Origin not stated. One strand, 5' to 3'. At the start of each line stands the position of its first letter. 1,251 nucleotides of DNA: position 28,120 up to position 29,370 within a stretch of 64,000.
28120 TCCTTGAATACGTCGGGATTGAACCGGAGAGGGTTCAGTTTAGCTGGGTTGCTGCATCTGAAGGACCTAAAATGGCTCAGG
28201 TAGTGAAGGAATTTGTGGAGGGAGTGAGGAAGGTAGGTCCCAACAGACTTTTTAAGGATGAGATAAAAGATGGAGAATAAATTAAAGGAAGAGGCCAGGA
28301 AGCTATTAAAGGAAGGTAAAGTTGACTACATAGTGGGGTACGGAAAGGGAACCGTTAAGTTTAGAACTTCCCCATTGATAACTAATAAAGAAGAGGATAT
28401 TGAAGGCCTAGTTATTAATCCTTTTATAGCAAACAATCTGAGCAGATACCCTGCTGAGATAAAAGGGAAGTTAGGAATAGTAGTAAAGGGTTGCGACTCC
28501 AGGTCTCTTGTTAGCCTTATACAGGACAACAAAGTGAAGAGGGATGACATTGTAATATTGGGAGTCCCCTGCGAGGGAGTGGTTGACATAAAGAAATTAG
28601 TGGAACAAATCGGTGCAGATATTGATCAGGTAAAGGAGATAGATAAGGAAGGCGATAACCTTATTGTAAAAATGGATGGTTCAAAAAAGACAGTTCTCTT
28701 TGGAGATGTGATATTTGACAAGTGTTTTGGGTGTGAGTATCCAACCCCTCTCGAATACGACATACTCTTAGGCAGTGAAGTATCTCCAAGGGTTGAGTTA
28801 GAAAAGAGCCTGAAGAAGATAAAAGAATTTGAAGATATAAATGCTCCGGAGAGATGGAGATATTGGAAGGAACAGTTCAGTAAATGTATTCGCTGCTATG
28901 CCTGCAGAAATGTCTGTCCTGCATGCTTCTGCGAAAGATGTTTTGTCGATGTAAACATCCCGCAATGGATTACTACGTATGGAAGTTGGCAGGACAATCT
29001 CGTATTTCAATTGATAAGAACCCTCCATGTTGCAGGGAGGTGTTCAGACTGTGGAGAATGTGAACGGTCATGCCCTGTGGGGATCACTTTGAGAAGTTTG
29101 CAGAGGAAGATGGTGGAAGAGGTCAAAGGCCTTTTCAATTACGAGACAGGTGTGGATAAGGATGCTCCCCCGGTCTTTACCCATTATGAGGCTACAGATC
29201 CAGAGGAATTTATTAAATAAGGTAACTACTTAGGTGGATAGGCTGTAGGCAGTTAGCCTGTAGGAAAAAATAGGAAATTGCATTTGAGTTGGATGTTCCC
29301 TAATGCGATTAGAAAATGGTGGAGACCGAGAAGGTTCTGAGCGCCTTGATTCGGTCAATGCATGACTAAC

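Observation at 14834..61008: Recurrent tandem heptamer arrays (consensus about TTCACGG, 2-8 units) in the 5' leaders of at least five genes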

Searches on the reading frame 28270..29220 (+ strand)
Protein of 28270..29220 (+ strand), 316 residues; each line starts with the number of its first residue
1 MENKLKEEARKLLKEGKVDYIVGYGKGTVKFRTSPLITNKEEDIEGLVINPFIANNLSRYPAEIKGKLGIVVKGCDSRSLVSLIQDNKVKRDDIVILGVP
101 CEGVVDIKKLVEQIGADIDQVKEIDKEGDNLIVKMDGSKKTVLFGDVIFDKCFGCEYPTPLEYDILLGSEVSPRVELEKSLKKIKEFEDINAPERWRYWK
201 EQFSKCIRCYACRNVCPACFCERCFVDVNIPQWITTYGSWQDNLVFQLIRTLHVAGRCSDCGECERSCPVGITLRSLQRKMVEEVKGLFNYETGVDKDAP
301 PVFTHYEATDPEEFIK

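Call 64: find_homologous_proteins(query=window:28270-29220:+, max_evalue=1e-80)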
Query window:28270-29220:+ (316 aa): 1108 proteins with E <= 1e-80 among 4299 candidates; the best 120 are listed.
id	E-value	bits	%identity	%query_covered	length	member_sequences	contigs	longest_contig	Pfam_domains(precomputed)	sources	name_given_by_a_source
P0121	4.5e-201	685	94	100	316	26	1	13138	PF12797.13,PF04432.19,PF13183.12,PF13187.12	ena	-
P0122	8.1e-186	635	84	100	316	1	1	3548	PF12797.13,PF13183.12,PF13187.12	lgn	-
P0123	5.7e-178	609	79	100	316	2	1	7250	PF12797.13,PF04432.19,PF13534.12,PF13183.12,PF13187.12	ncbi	-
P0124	4.9e-175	599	78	100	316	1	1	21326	PF12797.13,PF04432.19,PF13183.12,PF13187.12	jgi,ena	-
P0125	1.1e-173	595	79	100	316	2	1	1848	PF12797.13,PF04432.19,PF13534.12,PF13183.12,PF13187.12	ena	-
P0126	1.1e-173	595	77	100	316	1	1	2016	PF12797.13,PF04432.19,PF13237.12,PF13183.12,PF13187.12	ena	-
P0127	7.1e-173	592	77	100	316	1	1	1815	PF12797.13,PF04432.19,PF13183.12,PF13187.12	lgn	-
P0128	1.3e-172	591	76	100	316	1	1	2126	PF12797.13,PF04432.19,PF13237.12,PF13183.12,PF13187.12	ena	-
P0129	1.3e-171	588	76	100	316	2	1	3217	PF12797.13,PF13183.12,PF13187.12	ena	-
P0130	1.4e-171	588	77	100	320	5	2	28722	PF12797.13,PF13534.12,PF13237.12,PF13183.12,PF13187.12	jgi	jgi:ferredoxin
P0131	6.4e-169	579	74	100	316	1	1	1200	PF12797.13,PF13183.12,PF13187.12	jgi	-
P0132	7.0e-154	530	79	88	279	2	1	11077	PF12797.13,PF00037.33,PF13183.12,PF13187.12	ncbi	ncbi:MAG: dehydrogenase, partial [Pseudomonadota bacterium]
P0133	7.1e-128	444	58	100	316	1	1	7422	PF12797.13,PF12838.13,PF13237.12,PF13187.12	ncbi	-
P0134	1.6e-127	443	91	69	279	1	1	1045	PF04432.19,PF01702.26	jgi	-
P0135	1.9e-127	443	56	100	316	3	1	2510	PF12797.13,PF00037.33,PF12838.13,PF13183.12,PF13187.12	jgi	-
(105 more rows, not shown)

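Call 65: find_encoding_contigs(protein=P0121, flank=10000, max_places=2)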
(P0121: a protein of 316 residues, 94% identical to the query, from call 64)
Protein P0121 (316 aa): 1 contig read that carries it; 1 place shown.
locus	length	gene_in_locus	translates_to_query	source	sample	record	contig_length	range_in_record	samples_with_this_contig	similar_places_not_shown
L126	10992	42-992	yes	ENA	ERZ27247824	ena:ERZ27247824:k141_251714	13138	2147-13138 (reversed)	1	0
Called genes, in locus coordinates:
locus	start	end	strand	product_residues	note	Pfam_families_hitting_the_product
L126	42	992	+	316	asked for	PF04432:FrhB_FdhB_C (weak), PF13187:Fer4_9 (faint), PF12797:Fer4_2 (faint), PF13183:Fer4_8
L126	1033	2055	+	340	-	PF12838:Fer4_7 (faint), PF13534:Fer4_17 (faint), PF00037:Fer4 (faint), PF12797:Fer4_2 (faint), PF13183:Fer4_8 (weak), PF17179:Fer4_22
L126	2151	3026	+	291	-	PF00970:FAD_binding_6 (weak), PF00175:NAD_binding_1, PF10418:DHODB_Fe-S_bind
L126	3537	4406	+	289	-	PF00989:PAS (weak), PF13426:PAS_9, PF08447:PAS_3 (weak), PF00196:GerE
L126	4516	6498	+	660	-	PF00989:PAS, PF08448:PAS_4 (faint), PF13188:PAS_8 (weak), PF13426:PAS_9, PF00512:HisKA, PF02518:HATPase_c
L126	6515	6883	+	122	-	PF00072:Response_reg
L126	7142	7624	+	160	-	PF02559:CarD_TRCF_RID, PF21095:CarD_C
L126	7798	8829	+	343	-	PF27675:YCF81_N, PF01850:PIN, PF01938:TRAM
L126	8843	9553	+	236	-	PF01128:IspD, PF12804:NTP_transf_3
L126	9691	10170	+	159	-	PF02542:YgbB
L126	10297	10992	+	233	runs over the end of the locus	PF01553:Acyltransferase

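Call 66: find_encoding_contigs(protein=P0124, flank=10000, max_places=2)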
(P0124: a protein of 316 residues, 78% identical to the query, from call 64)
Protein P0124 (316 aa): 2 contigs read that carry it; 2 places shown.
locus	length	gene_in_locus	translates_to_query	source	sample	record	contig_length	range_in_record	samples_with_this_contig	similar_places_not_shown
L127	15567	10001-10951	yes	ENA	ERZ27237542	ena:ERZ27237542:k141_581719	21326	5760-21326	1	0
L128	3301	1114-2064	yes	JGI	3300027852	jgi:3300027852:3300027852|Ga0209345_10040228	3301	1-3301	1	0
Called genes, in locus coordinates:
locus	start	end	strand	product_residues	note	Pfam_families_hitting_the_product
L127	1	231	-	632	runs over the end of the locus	PF04851:ResIII (faint), PF00270:DEAD (weak), PF13307:Helicase_C_2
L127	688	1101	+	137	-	PF00436:SSB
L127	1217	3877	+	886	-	PF01411:tRNA-synt_2c, PF07973:tRNA_SAD, PF02272:DHHA1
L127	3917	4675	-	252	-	PF13512:TPR_18, PF13525:YfiO, PF00515:TPR_1 (faint), PF07719:TPR_2 (faint), PF12895:ANAPC3 (faint), PF13174:TPR_6 (weak), PF13181:TPR_8 (faint), PF13424:TPR_12 (faint), +4 more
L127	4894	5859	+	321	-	PF04055:Radical_SAM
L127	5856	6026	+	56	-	-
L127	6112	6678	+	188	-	PF13484:Fer4_16 (faint), PF13183:Fer4_8, PF13237:Fer4_10 (faint), PF13187:Fer4_9, PF13534:Fer4_17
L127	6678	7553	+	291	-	PF02754:CCG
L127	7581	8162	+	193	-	PF07992:Pyr_redox_2 (weak), PF00070:Pyr_redox (weak), PF00890:FAD_binding_2 (weak), PF01134:GIDA (weak), PF01266:DAO (weak), PF12831:FAD_oxidored, PF13450:NAD_binding_8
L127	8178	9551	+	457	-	PF12838:Fer4_7 (faint), PF13183:Fer4_8 (faint), PF13187:Fer4_9 (faint), PF14697:Fer4_21 (faint), PF00037:Fer4 (weak), PF12797:Fer4_2 (faint), PF00037:Fer4 (weak), PF13237:Fer4_10 (weak), +3 more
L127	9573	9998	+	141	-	PF02662:FlpD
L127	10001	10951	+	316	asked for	PF04432:FrhB_FdhB_C (weak), PF13187:Fer4_9 (faint), PF12797:Fer4_2 (faint), PF13183:Fer4_8 (weak)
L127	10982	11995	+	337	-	PF12838:Fer4_7 (faint), PF13484:Fer4_16 (faint), PF00037:Fer4 (faint), PF12797:Fer4_2 (faint), PF17179:Fer4_22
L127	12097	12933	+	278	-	PF00970:FAD_binding_6 (weak), PF00175:NAD_binding_1, PF10418:DHODB_Fe-S_bind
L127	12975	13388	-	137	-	PF01850:PIN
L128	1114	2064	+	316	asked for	PF04432:FrhB_FdhB_C (weak), PF13187:Fer4_9 (faint), PF12797:Fer4_2 (faint), PF13183:Fer4_8 (weak)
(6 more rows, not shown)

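Call 67: find_encoding_contigs(protein=P0123, flank=10000, max_places=2)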
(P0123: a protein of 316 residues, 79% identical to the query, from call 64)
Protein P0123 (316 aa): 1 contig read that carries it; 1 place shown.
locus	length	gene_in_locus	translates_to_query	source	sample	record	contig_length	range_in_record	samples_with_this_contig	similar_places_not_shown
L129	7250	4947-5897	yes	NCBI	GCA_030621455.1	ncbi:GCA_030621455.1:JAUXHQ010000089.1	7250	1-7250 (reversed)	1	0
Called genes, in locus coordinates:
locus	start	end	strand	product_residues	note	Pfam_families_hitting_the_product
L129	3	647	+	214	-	?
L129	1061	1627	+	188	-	PF13183:Fer4_8, PF13237:Fer4_10 (faint), PF13187:Fer4_9, PF13534:Fer4_17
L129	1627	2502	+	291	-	PF02754:CCG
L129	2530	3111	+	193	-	PF07992:Pyr_redox_2 (weak), PF00070:Pyr_redox (weak), PF00890:FAD_binding_2 (weak), PF01134:GIDA (faint), PF01266:DAO (weak), PF12831:FAD_oxidored, PF13450:NAD_binding_8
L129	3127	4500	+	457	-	PF13183:Fer4_8 (faint), PF14697:Fer4_21 (faint), PF00037:Fer4 (weak), PF12797:Fer4_2 (weak), PF00037:Fer4 (weak), PF12838:Fer4_7 (weak), PF13187:Fer4_9 (weak), PF13237:Fer4_10 (weak), +2 more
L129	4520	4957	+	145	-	PF02662:FlpD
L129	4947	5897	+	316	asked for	PF04432:FrhB_FdhB_C (weak), PF13187:Fer4_9 (faint), PF12797:Fer4_2 (faint), PF13534:Fer4_17 (faint), PF13183:Fer4_8 (weak)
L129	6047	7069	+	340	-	PF00037:Fer4 (faint), PF12797:Fer4_2 (faint), PF12838:Fer4_7, PF17179:Fer4_22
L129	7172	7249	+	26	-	?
